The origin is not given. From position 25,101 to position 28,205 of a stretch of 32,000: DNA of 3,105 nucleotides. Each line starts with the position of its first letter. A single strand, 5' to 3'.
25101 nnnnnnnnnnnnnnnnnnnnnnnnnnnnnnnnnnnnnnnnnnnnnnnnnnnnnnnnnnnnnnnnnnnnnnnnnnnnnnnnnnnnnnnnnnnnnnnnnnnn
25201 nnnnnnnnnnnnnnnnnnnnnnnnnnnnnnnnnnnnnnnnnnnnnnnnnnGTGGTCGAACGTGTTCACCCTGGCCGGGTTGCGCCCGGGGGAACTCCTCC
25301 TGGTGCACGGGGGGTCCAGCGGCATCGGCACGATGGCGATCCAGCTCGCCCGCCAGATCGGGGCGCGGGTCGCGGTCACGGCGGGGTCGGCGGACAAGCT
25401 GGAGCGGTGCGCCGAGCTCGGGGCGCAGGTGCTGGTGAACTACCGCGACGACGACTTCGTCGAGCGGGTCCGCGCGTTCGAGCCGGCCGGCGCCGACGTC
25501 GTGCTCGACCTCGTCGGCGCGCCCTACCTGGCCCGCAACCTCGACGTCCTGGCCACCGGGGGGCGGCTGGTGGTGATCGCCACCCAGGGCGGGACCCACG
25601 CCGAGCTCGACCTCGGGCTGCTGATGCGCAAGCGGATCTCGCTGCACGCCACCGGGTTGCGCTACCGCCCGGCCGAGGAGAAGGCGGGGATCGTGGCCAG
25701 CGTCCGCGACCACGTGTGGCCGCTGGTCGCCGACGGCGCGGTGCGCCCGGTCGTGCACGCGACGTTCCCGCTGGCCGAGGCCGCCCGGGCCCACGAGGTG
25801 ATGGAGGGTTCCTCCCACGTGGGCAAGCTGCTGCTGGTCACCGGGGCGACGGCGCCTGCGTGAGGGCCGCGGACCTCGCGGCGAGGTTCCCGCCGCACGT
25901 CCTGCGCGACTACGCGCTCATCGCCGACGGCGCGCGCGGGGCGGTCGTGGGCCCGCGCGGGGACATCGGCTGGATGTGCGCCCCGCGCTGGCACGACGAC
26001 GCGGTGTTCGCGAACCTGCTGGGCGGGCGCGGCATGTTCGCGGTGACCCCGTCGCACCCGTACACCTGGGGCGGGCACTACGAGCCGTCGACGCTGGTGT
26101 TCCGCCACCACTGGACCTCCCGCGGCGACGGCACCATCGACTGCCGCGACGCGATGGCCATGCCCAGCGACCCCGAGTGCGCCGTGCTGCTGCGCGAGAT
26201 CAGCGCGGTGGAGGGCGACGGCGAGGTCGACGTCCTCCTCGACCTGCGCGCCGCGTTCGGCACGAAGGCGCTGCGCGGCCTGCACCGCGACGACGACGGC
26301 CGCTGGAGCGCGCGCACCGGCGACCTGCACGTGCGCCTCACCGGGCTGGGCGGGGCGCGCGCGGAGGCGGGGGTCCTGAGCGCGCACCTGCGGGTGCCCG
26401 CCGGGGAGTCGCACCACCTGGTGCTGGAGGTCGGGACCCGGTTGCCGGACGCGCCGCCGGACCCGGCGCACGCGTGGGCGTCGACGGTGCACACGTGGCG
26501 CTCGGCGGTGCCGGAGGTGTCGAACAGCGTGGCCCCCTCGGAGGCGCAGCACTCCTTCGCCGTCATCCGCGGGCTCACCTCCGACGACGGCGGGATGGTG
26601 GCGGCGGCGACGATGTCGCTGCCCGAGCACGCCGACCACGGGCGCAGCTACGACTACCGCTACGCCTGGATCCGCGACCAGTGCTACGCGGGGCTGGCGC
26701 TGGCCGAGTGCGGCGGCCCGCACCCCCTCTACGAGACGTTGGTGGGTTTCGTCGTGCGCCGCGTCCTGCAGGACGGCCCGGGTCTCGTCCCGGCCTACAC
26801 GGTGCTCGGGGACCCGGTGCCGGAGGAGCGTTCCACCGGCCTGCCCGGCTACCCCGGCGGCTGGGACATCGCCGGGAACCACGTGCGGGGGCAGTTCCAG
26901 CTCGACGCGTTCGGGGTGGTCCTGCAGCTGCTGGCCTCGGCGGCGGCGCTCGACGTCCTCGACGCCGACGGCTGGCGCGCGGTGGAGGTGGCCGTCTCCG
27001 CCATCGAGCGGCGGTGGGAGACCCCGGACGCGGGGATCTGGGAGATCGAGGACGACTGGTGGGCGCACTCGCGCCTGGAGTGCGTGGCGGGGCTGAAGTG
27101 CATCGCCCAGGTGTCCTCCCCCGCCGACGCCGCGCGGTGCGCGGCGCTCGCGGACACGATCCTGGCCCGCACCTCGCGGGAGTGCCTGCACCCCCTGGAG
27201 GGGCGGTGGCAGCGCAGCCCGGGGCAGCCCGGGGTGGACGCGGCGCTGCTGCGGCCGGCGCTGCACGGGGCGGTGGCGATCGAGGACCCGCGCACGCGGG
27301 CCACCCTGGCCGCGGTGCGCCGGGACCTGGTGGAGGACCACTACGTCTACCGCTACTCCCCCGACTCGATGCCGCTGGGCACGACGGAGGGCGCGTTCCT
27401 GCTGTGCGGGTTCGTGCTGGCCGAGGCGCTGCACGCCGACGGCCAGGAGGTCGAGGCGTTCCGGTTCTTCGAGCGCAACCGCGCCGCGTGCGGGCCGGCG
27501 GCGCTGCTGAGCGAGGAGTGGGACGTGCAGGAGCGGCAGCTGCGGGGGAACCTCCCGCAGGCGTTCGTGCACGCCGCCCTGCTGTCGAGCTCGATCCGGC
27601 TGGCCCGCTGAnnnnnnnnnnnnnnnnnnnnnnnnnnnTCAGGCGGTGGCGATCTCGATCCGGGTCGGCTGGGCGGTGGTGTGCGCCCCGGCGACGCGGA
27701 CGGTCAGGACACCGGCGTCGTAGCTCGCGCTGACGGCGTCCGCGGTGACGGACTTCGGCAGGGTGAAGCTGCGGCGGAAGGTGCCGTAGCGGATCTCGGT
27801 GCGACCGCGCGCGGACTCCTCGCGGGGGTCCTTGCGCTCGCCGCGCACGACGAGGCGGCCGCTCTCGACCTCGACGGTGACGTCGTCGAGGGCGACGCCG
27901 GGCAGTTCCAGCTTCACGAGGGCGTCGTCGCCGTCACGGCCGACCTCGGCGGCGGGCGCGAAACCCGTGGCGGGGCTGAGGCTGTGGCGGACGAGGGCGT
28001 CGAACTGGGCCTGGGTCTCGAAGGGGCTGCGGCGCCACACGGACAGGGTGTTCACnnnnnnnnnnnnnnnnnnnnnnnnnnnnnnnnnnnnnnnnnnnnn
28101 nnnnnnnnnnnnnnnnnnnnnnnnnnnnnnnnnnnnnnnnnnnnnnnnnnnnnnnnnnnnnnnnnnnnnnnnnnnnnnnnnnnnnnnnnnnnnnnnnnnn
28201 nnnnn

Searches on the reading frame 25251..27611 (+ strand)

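Call 21: search_protein_families(library=pfam, proteins=[window:25251-27611:+], max_evalue=1)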
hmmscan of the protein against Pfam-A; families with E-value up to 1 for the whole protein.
window:25251-27611:+ (786 aa): 2 families
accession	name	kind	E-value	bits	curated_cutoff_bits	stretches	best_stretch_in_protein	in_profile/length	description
PF00723.27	Glyco_hydro_15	-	5.3e-43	147.9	22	1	446-779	23-424/427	Glycosyl hydrolases family 15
PF19291.4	TREH_N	-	2e-11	44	23.1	1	221-349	18-140/211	Trehalase-like, N-terminal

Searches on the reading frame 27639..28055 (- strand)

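Call 10: search_protein_families(library=pfam, proteins=[window:27639-28055:-], max_evalue=0.01)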
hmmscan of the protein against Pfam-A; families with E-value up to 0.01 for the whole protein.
window:27639-28055:- (138 aa): 2 families
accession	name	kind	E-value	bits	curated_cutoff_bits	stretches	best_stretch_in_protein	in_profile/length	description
PF00011.27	HSP20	-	6.8e-20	71.5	20.8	1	43-135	7-101/102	Hsp20/alpha crystallin family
PF17886.7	ArsA_HSP20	-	1.1e-07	31.7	22.5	1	43-120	2-62/63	HSP20-like domain found in ArsA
